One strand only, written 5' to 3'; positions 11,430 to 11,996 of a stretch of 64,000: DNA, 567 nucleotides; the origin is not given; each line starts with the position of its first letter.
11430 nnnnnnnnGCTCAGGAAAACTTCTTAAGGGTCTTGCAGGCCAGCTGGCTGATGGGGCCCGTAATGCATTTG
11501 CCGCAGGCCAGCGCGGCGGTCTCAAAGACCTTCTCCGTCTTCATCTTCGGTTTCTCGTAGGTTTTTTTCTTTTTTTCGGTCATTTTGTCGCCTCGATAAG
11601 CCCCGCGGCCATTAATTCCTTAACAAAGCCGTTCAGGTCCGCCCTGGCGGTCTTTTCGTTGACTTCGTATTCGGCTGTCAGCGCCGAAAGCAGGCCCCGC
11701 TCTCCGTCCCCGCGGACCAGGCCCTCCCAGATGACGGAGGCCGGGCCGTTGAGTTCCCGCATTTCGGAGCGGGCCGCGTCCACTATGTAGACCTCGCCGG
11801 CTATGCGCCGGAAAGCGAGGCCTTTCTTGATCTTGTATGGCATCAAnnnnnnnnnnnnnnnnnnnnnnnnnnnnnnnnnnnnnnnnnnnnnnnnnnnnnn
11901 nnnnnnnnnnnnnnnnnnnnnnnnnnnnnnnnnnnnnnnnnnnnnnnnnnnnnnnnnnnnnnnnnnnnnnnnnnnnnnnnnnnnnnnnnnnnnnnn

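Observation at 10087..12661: Compact RiPP-like cassette: HprK-like kinase, PqqD, 47-aa Cys peptide, soluble S24/S26 peptidase, radical SAM/SPASM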

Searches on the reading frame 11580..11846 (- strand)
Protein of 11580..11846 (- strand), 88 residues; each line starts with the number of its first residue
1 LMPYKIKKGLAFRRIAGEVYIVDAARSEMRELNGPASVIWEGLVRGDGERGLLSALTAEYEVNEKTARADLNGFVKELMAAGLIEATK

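Call 3: search_protein_families(library=ncbifam, proteins=[window:11580-11846:-], max_evalue=0.01)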
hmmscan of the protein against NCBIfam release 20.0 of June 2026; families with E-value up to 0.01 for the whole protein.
window:11580-11846:- (88 aa): 4 families
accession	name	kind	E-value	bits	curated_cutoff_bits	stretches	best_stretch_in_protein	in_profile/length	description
NF033530.1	lasso_PqqD_Strm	exception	1.8e-08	34.5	70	1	23-84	17-78/78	lasso peptide biosynthesis PqqD family chaperone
NF033536.1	lasso_PqqD_Bac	exception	3.9e-05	23.7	80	1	36-85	38-87/88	lasso peptide biosynthesis PqqD family chaperone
TIGR04353.1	PqqD_rel_X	equivalog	0.0078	17.1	35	0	32-85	18-74/74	HPr-rel-A system PqqD family peptide chaperone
TIGR04302.1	geo_PqqD_fam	equivalog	0.0079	16.6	100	1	31-84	48-100/102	GeoRSP system PqqD family peptide chaperone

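Call 4: search_protein_families(library=pfam, proteins=[window:11580-11846:-], max_evalue=0.01)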
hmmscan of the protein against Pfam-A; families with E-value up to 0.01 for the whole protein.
window:11580-11846:- (88 aa): 1 family
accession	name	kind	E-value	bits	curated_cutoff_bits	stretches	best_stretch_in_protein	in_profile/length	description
PF05402.18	PqqD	-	2.3e-12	47.5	23.4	1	18-84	1-67/67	Coenzyme PQQ synthesis protein D (PqqD)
